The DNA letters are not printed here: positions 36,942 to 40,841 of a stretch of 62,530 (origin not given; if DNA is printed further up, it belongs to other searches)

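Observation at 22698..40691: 18-kb co-directional run: giant OST fusion -> subtilase -> beta-helix giant -> STAND regulator (candidate envelope-building module)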

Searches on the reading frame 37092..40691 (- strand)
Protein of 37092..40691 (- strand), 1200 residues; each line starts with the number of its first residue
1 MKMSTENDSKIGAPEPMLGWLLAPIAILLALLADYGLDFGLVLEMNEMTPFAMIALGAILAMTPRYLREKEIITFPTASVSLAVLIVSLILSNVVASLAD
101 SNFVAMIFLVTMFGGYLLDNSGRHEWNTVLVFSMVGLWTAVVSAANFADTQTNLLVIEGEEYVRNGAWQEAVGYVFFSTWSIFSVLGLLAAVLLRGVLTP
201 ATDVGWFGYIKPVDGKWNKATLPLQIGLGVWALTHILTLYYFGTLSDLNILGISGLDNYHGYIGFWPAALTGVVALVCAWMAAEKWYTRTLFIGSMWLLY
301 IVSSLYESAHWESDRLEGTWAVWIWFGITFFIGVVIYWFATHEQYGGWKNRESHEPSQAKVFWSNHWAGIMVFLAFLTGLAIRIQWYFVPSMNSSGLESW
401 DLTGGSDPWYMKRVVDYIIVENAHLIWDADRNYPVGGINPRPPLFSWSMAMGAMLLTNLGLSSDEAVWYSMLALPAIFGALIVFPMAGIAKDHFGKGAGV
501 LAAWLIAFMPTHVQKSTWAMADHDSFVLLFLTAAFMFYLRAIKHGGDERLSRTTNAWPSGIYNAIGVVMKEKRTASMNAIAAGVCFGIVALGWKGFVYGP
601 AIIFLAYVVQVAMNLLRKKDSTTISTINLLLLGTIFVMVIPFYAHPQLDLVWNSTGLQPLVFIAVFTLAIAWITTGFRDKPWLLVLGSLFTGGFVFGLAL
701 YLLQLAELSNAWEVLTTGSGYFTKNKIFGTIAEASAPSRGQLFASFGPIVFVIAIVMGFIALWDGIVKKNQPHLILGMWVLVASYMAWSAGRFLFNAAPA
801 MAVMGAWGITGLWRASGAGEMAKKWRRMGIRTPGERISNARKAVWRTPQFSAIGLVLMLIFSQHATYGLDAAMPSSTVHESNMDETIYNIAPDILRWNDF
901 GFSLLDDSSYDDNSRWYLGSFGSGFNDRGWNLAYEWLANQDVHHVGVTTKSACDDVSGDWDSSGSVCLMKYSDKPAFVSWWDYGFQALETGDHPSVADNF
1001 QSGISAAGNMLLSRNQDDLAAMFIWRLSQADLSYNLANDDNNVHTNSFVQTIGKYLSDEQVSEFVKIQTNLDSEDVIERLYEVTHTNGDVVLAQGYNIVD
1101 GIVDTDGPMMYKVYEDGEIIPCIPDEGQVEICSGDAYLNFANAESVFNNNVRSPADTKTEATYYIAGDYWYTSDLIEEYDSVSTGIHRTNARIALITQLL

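Call 22: search_solved_structures(query=window:37092-40691:-, max_evalue=0.01, show_alignments=1)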
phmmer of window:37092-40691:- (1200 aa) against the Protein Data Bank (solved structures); distinct sequences matched with E-value up to 0.01: 1.
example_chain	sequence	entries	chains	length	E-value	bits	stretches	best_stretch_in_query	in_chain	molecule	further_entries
6c26_A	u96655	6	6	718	2e-05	25.8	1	406-546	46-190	Dolichyl-diphosphooligosaccharide--protein glycosyltransferase subunit STT3 | Dolichyl-diphosphooligosaccharide--protein glycotransferase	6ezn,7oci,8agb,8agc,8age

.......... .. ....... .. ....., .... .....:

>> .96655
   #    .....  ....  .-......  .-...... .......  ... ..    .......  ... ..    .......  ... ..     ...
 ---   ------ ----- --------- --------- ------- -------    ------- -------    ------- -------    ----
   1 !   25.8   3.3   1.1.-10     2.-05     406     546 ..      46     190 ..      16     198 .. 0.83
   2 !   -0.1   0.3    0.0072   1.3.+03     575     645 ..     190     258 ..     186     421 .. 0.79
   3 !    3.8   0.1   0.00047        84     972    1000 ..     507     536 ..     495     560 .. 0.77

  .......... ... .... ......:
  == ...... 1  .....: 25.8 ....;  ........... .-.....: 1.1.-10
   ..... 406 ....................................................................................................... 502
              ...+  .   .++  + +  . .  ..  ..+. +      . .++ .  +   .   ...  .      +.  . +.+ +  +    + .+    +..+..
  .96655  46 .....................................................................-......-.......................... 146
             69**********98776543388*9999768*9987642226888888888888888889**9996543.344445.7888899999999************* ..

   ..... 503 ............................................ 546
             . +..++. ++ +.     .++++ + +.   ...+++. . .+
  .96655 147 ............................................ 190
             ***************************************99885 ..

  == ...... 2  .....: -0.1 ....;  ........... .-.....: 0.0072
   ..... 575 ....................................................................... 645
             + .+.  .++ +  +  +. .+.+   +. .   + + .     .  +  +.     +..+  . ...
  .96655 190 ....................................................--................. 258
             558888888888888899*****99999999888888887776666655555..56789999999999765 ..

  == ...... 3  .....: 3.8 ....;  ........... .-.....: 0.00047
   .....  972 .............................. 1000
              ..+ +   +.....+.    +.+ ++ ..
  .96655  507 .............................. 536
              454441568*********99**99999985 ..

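Call 39: search_protein_representatives(protein=window:37092-40691:-)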
Query: 1200 residues. Proteins with E-value up to 0.001 (for the whole library): 836; up to 1e-10: 454; up to 1e-30: 237. The best 150 are listed.
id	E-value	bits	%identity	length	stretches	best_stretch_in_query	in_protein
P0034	0.0e+00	1808.4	68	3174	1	3-1200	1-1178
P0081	0.0e+00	1362.3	54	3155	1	13-1200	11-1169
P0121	0.0e+00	1318.1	54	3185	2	4-942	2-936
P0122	0.0e+00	1162.8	49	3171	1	12-1200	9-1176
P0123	0.0e+00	1082.0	49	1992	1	260-1199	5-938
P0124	2.5e-271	919.9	52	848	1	3-833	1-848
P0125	1.5e-250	851.0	43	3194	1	13-1195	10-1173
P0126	2.5e-249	847.0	44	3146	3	171-943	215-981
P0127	1.3e-245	834.7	55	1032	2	463-942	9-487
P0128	5.6e-238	809.4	43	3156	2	79-942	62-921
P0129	7.7e-229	779.1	41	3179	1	6-1199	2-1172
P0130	3.1e-226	770.5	41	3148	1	30-1198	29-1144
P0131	9.2e-225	765.6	57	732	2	536-942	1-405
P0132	6.5e-214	729.7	40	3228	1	51-1196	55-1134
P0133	3.5e-202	690.8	43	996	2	21-696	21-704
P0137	8.3e-104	365.0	38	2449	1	359-1070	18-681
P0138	1.0e-92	328.2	35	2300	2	375-941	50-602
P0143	1.9e-87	310.8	34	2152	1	370-1036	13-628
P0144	1.2e-86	308.1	32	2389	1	351-1066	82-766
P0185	2.2e-74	267.5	36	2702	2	372-812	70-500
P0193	1.3e-71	258.3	31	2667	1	358-1033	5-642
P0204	6.7e-69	249.3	35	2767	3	368-808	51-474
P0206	1.2e-68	248.5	53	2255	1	969-1200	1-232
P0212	1.0e-67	245.4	35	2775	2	366-814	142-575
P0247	4.5e-59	216.8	30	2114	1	391-1047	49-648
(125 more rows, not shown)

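Call 40: list_cluster_members(proteins=[P0137, P0138, P0144, P0185, P0204, P0212, P0193, P0143, P0247, P0132])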
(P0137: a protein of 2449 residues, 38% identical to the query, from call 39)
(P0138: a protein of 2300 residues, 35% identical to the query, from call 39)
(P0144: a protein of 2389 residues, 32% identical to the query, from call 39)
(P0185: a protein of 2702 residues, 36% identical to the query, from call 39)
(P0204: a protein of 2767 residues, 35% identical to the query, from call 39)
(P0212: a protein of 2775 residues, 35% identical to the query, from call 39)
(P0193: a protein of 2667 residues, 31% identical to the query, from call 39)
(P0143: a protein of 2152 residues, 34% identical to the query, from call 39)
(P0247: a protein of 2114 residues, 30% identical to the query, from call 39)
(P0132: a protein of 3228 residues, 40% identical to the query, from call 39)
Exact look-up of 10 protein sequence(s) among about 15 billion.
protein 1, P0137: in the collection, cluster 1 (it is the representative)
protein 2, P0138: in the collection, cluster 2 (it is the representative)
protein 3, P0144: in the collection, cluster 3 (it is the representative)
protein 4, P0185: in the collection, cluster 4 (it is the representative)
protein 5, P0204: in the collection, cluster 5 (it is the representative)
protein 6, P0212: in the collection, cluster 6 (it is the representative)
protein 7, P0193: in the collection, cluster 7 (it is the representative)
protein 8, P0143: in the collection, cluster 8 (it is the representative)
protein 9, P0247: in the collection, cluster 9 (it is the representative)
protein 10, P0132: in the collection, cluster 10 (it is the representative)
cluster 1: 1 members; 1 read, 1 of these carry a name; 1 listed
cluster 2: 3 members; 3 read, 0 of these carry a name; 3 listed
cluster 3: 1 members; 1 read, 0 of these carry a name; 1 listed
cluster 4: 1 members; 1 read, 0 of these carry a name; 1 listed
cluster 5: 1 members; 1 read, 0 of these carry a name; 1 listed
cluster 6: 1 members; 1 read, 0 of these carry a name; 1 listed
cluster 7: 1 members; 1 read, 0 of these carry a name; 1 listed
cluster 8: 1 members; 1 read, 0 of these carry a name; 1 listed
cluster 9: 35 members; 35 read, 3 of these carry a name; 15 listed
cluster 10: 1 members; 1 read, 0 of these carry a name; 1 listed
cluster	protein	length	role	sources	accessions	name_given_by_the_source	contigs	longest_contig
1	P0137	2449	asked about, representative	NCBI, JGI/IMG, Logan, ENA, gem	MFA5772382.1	MAG: carboxypeptidase regulatory-like domain-containing protein [Thermoplasmata archaeon]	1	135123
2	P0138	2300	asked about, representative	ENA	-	-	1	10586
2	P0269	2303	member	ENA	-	-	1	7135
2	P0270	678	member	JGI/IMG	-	-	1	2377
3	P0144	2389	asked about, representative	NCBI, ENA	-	-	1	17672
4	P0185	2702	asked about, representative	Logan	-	-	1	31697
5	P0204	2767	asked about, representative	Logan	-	-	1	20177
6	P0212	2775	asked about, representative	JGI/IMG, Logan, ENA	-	-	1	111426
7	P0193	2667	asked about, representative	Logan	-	-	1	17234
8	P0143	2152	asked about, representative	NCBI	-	-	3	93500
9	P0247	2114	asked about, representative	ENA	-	-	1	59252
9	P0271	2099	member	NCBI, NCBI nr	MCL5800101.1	MAG: glycosyltransferase family 39 protein [Candidatus Thermoplasmatota archaeon] | glycosyltransferase family 39 protein [Candidatus Thermoplasmatota archaeon]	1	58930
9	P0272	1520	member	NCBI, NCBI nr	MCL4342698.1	MAG: glycosyltransferase family 39 protein, partial [Candidatus Thermoplasmatota archaeon] | glycosyltransferase family 39 protein [Candidatus Thermoplasmatota archaeon]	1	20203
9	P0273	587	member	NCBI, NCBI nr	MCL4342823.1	MAG: hypothetical protein M1267_03085, partial [Candidatus Thermoplasmatota archaeon] | hypothetical protein [Candidatus Thermoplasmatota archaeon]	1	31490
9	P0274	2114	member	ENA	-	-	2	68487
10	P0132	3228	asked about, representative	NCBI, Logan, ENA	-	-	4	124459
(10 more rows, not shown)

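Call 41: find_encoding_contigs(protein=P0137, flank=10000, max_places=1)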
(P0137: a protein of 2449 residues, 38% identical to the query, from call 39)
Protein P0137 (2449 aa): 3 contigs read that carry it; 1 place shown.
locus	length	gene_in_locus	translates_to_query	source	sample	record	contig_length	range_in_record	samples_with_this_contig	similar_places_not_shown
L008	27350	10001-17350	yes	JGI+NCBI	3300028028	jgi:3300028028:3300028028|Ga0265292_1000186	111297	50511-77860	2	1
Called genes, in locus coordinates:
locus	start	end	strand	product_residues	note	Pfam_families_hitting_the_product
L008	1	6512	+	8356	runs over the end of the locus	-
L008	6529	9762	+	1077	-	PF06832:BiPBP_C (faint), PF07679:I-set (faint), PF13895:Ig_2 (faint), PF13927:Ig_3 (faint), PF16820:PKD_3 (faint), PF17957:Big_7 (faint), PF18911:PKD_4 (faint), PF00801:PKD (faint)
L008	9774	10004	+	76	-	-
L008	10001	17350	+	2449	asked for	PF02516:STT3, PF13231:PMT_2 (weak), PF13620:CarboxypepD_reg, PF13715:CarbopepD_reg_2 (faint), PF13620:CarboxypepD_reg, PF17210:SdrD_B (weak), PF22904:NOMO1-like_2nd (weak)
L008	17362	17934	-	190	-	PF01949:Endo_dU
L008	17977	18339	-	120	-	PF01981:PTH2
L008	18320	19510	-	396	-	PF05621:TniB (weak), PF13191:AAA_16, PF01637:ATPase_2 (weak), PF05729:NACHT (weak), PF13401:AAA_22, PF00004:AAA, PF22703:Cdc6_lid, PF09079:WHD_Cdc6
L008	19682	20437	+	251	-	PF00149:Metallophos (weak)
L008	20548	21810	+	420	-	PF07969:Amidohydro_3, PF01979:Amidohydro_1, PF07969:Amidohydro_3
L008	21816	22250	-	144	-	PF00885:DMRL_synthase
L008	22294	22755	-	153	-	PF00885:DMRL_synthase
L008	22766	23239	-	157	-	PF01467:CTP_transf_like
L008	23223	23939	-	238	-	PF00926:DHBP_synthase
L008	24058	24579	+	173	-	PF09824:ArsR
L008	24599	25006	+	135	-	-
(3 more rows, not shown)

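Call 43: find_encoding_contigs(protein=P0132, flank=10000, max_places=1)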
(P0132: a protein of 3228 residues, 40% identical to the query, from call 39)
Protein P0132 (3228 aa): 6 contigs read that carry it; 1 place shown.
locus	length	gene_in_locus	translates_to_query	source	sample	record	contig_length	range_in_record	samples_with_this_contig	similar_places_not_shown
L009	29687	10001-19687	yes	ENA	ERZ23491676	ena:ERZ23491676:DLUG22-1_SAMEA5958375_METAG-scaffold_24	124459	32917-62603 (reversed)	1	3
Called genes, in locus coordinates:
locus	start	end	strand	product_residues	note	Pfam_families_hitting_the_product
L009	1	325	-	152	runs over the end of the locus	-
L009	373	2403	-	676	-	PF00270:DEAD (faint), PF04851:ResIII, PF06733:DEAD_2, PF13307:Helicase_C_2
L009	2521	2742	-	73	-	-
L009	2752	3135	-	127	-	PF01402:RHH_1 (weak)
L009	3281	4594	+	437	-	PF01966:HD, PF19276:HD_assoc_2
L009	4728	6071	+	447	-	PF02812:ELFV_dehydrog_N, PF00208:ELFV_dehydrog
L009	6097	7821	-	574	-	-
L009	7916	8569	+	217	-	PF01864:CarS-like, PF01148:CTP_transf_1 (weak)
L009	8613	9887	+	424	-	PF02844:GARS_N, PF01071:GARS_A, PF02655:ATP-grasp_3 (weak), PF02222:ATP-grasp, PF07478:Dala_Dala_lig_C (weak), PF02843:GARS_C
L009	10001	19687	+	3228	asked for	PF02516:STT3, PF13620:CarboxypepD_reg (faint)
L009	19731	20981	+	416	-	PF00082:Peptidase_S8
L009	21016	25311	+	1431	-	PF17957:Big_7 (weak)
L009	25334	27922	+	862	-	PF13191:AAA_16, PF13401:AAA_22 (weak), PF25201:nSTAND6 (faint), PF07719:TPR_2 (faint), PF09976:TPR_21 (faint), PF00515:TPR_1 (faint), PF13424:TPR_12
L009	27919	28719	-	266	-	PF00753:Lactamase_B, PF23023:Anti-Pycsar_Apyc1, PF12706:Lactamase_B_2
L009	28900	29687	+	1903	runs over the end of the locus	-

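Call 44: find_encoding_contigs(protein=P0212, flank=10000, max_places=1)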
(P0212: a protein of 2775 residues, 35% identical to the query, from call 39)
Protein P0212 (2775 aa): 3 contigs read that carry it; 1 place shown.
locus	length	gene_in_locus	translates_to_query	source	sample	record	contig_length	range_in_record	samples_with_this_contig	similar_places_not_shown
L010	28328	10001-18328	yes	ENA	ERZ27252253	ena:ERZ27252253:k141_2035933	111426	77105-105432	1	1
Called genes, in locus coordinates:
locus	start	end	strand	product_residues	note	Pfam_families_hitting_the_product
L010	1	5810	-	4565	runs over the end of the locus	PF01841:Transglut_core, PF13620:CarboxypepD_reg, PF13620:CarboxypepD_reg, PF13715:CarbopepD_reg_2 (weak), PF00801:PKD, PF18911:PKD_4, PF00801:PKD, PF18911:PKD_4, +5 more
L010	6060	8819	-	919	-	PF00690:Cation_ATPase_N, PF00122:E1-E2_ATPase, PF13246:Cation_ATPase, PF00702:Hydrolase, PF08282:Hydrolase_3 (faint), PF00689:Cation_ATPase_C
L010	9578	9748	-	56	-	-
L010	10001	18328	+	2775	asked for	PF02516:STT3, PF13620:CarboxypepD_reg, PF13715:CarbopepD_reg_2 (faint), PF17210:SdrD_B (faint), PF22904:NOMO1-like_2nd (faint), PF14686:fn3_3 (faint), PF23194:NOMO_5th (faint), PF13620:CarboxypepD_reg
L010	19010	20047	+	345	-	PF00041:fn3 (weak), PF12773:DZR (weak), PF13240:Zn_Ribbon_1 (faint), PF14559:TPR_19 (weak), PF13371:TPR_9 (weak), PF13432:TPR_16 (weak), PF00515:TPR_1 (weak), PF07719:TPR_2 (weak), +2 more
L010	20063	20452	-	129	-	-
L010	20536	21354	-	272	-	PF01513:NAD_kinase, PF20143:NAD_kinase_C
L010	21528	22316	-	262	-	PF01936:NYN, PF12872:OST-HTH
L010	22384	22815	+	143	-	-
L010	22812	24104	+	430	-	PF00266:Aminotran_5, PF22580:KYNU_C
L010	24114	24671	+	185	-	PF04068:Fer4_RLI, PF04034:Ribo_biogen_C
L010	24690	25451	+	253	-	PF07786:HGSNAT_cat, PF01757:Acyl_transf_3 (faint)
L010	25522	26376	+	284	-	-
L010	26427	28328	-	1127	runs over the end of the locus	-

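Call 56: predict_structure(alignment_id=A3)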
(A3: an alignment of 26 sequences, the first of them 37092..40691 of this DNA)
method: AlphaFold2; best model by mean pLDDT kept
length: 1200 residues; sequences in the alignment: 26
mean_pLDDT: 57.6   pTM: 0.39
mean pLDDT of the five models: 57.6, 57.5, 54.4, 51.5, 50.1
residues with pLDDT >= 90: 5; 70-90: 440; 50-70: 267; < 50: 488
segments of 3 or more residues with pLDDT < 50: 1-13, 200-202, 204-206, 291-366, 371-464, 466-477, 508-524, 593-596, 644-655, 712-747, 788-796, 817-1013, 1182-1184
pLDDT, mean of each block of 10 residues (from residue 1): 30 56 76 72 74 84 78 75 85 84 86 84 78 88 83 69 70 85 87 61 50 55 77 82 69 55 68 72 56 48 46 37 38 42 35 37 47 46 38 30 30 32 28 27 42 43 47 49 62 67 54 34 51 74 69 61 74 78 71 53 70 66 79 75 44 51 72 60 57 67 60 43 28 29 41 72 74 74 55 48 66 54 41 33 34 35 29 29 31 30 29 27 26 38 35 30 32 30 32 26 27 52 71 74 81 84 86 84 83 86 83 82 68 83 84 75 73 72 58 81
secondary structure, 60 per line:
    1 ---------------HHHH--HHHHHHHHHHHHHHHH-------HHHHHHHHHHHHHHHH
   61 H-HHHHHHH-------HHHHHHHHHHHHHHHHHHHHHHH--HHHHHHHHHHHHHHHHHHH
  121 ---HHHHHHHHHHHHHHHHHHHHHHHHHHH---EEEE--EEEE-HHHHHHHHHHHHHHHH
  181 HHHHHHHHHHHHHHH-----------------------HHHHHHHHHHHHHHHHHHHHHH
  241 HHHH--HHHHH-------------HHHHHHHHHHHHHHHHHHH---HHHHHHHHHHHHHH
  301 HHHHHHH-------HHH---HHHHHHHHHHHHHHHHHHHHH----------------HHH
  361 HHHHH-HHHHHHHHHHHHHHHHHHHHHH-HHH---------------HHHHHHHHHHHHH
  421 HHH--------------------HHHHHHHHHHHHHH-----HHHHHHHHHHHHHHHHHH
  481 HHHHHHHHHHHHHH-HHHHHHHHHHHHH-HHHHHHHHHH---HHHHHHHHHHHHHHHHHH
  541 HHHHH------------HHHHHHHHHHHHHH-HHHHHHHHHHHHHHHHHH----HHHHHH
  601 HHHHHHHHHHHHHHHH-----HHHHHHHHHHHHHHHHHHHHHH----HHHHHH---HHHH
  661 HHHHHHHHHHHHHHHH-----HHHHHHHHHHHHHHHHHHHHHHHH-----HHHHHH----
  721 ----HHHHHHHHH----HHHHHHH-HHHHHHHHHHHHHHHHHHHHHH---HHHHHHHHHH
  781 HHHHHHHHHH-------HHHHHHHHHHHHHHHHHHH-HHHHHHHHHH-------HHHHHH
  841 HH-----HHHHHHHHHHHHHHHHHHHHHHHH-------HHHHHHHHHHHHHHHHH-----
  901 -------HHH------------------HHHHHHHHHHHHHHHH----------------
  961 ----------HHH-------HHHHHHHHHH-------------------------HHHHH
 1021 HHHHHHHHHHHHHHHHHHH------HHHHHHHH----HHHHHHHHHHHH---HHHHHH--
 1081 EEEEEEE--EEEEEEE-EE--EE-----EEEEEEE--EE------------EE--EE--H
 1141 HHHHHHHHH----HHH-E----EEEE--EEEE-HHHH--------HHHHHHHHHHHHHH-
elements in order (helices of 4 or more, strands of 3 or more residues): H16-19 H22-37 H45-61 H63-69 H77-99 H102-120 H124-150 E154-157 E160-163 H165-195 H219-244 H247-251 H265-283 H287-307 H321-341 H358-365 H367-388 H408-423 H444-457 H463-494 H496-508 H510-519 H523-545 H558-571 H573-590 H595-616 H622-643 H648-653 H657-676 H682-705 H711-716 H725-733 H738-744 H746-767 H771-790 H798-816 H818-827 H835-842 H848-871 H879-895 H929-944 H981-990 H1016-1039 H1046-1053 H1058-1069 H1073-1078 E1081-1087 E1090-1096 E1109-1115 H1140-1149 E1163-1166 E1169-1172 H1174-1177 H1186-1199
